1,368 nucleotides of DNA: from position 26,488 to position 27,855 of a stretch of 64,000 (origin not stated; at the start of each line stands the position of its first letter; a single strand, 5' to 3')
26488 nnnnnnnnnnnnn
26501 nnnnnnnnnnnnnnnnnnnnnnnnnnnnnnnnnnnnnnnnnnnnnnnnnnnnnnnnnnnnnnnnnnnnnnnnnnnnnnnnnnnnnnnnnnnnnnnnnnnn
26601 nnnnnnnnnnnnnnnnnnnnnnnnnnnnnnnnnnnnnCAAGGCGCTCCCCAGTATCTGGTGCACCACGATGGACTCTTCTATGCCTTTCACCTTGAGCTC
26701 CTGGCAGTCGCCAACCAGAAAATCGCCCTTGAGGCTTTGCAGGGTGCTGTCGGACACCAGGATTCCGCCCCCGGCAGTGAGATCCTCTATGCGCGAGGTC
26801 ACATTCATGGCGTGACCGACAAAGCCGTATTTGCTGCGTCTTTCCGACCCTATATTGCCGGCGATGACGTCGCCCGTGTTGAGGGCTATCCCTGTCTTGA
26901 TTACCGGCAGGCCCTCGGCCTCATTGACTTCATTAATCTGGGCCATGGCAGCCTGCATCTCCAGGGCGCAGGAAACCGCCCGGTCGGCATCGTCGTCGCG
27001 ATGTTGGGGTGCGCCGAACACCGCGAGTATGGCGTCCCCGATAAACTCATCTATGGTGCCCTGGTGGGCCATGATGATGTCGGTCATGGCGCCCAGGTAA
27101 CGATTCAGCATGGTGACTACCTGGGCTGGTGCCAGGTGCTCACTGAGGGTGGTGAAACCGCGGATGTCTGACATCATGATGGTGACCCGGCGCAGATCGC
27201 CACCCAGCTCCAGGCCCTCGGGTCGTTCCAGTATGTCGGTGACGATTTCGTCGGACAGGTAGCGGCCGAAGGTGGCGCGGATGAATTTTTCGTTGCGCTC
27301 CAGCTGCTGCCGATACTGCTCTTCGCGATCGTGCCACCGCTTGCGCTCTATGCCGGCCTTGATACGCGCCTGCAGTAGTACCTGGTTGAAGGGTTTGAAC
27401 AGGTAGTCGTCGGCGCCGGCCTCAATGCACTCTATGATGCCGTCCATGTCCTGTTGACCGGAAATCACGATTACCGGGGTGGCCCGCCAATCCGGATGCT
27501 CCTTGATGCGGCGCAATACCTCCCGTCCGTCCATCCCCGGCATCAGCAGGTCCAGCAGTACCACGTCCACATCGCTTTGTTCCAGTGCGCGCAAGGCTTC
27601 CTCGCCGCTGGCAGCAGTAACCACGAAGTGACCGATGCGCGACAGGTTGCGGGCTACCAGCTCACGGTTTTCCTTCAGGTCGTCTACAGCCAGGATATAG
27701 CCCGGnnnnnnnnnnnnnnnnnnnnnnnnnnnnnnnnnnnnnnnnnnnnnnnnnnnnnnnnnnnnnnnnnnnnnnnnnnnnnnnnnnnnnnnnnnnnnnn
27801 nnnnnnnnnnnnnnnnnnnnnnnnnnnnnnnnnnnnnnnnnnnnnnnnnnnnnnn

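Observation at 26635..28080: Orphan H-box/DHp-like segment without an ATPase domain fused upstream of REC-cyclase: candidate built-in His-Asp-His-Asp relay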

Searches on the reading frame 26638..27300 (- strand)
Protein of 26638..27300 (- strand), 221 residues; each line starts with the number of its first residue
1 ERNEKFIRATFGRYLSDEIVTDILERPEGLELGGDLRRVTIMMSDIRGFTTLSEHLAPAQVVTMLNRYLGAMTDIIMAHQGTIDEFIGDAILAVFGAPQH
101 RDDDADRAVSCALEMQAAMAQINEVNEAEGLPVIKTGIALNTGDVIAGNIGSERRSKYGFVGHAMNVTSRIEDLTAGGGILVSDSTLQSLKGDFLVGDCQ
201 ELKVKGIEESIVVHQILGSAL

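Call 14: search_solved_structures(query=window:26638-27300:-, max_evalue=0.00001, show_alignments=3)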
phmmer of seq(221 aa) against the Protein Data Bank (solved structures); distinct sequences matched with E-value up to 0.00001: 57.
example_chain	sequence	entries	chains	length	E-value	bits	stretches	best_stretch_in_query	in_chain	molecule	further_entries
6fht_A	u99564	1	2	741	9.1e-64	218.3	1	7-218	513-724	Bacteriophytochrome,Adenylate cyclase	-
2w01_A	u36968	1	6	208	5.7e-54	186.3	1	31-218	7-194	ADENYLATE CYCLASE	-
3r5g_A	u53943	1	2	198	4.2e-31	111.7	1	36-219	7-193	CyaB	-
1wc0_A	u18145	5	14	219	3.8e-29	105.3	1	27-213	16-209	ADENYLATE CYCLASE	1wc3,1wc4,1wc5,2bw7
1wc1_A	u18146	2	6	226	6.6e-29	104.5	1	30-213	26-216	ADENYLATE CYCLASE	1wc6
4p2f_A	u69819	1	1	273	4e-21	79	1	20-206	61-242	Adenylate cyclase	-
1yk9_A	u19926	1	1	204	8.8e-21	77.9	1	39-206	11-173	Adenylate cyclase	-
4p2m_A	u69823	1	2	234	1.2e-20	77.4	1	20-206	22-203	Adenylate cyclase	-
7yz9_A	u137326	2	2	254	1.6e-20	77.1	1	20-206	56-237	Adenylate cyclase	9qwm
4p2x_A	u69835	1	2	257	1.6e-20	77.1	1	20-206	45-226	Adenylate cyclase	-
5mbg_A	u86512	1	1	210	2.9e-20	76.2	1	39-176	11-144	Beta subunit of photoactivated adenylyl cyclase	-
5x4t_A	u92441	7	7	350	4.3e-20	75.7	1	40-214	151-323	Photoactivated adenylyl cyclase | Family 3 adenylate cyclase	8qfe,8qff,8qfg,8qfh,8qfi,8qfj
9f1z_A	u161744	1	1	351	4.3e-20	75.7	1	40-214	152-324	Family 3 adenylate cyclase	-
5x4u_A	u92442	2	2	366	4.8e-20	75.5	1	40-214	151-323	Photoactivated adenylyl cyclase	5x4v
5mbk_A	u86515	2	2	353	4.8e-20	75.5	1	34-176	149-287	Beta subunit of photoactivated adenylyl cyclase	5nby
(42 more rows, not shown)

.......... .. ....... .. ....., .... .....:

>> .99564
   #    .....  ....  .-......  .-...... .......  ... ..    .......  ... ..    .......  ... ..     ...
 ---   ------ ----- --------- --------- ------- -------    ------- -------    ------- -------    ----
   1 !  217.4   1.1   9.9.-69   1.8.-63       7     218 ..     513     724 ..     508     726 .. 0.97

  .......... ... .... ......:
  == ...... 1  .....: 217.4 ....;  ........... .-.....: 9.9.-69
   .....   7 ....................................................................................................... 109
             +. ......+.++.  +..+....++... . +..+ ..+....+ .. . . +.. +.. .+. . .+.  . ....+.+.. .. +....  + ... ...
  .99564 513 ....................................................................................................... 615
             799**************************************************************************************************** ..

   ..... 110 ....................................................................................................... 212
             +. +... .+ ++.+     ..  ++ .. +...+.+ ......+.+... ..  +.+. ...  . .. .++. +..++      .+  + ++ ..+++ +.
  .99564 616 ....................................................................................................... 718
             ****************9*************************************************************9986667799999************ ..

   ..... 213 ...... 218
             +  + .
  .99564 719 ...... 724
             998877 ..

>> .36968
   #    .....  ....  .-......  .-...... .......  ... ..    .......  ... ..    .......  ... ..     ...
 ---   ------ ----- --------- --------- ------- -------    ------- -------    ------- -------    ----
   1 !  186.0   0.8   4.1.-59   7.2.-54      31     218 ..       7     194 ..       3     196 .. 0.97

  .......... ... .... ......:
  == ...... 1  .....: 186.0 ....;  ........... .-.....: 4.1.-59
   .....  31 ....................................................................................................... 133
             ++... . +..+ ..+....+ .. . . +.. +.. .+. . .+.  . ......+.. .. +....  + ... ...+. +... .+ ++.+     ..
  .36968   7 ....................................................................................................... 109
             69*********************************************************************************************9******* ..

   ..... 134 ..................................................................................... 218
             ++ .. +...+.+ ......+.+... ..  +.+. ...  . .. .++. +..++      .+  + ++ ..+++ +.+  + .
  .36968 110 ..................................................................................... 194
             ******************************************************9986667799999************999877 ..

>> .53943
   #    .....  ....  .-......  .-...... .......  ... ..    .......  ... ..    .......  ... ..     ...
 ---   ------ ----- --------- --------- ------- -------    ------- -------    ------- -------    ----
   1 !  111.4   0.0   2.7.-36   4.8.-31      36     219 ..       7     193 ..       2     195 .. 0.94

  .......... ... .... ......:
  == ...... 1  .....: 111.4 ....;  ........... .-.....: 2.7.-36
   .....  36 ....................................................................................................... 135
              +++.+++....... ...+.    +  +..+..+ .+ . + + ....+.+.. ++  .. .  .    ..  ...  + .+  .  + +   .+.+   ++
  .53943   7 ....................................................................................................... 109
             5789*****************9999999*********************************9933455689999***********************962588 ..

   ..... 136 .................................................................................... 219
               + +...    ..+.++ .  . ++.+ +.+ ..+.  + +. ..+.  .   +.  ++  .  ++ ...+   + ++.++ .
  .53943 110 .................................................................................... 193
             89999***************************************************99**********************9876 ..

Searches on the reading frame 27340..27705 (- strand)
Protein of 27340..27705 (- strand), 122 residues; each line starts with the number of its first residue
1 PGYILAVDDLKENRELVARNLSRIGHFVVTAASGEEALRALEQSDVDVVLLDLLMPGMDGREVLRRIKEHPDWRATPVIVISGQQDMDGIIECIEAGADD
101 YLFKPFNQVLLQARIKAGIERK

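Call 55: search_solved_structures(query=window:27340-27705:-, max_evalue=1e-12)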
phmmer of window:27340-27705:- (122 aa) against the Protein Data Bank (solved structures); distinct sequences matched with E-value up to 1e-12: 113 (the best 60 are shown).
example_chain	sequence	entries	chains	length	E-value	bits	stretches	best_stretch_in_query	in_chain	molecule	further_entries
9g86_A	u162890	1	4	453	9.6e-28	99.9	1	4-117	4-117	Response regulator PleD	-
9g85_A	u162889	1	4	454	9.6e-28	99.9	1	4-117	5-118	Response regulator PleD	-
2wb4_A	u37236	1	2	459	1e-27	99.8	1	4-117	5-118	DIGUANYLATE CYCLASE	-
1w25_A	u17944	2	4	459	1e-27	99.8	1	4-117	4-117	STALKED-CELL DIFFERENTIATION CONTROLLING PROTEIN | RESPONSE REGULATOR PLED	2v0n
9xzo_A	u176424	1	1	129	7.3e-22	80.9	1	4-117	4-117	De novo protein M1X0B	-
1nxo_A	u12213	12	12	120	1.2e-20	77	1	4-121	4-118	DNA-binding response regulator | Response regulator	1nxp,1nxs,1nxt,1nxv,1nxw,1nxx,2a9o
6eb7_A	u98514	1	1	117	1.6e-20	76.5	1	4-120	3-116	DNA-binding response regulator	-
3t6k_A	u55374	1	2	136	1e-19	74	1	3-117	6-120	Response regulator receiver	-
8fk2_A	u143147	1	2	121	1.1e-19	73.9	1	4-121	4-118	Putative response regulator CovR VicR-like protein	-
1mvo_A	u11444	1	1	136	7.4e-19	71.2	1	4-121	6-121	PhoP response regulator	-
12aw_A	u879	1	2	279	4e-18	68.9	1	4-117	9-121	HYBRID TWO-COMPONENT SYSTEM PROTEIN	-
3f6p_A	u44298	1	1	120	6.8e-18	68.1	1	4-121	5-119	Transcriptional regulatory protein yycF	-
2zwm_A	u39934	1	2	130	9e-18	67.7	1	4-121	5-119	Transcriptional regulatory protein yycF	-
3gt7_A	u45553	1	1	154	1.2e-16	64.1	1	2-117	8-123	Sensor protein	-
3dge_C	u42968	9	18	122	4.4e-16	62.2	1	4-108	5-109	Response regulator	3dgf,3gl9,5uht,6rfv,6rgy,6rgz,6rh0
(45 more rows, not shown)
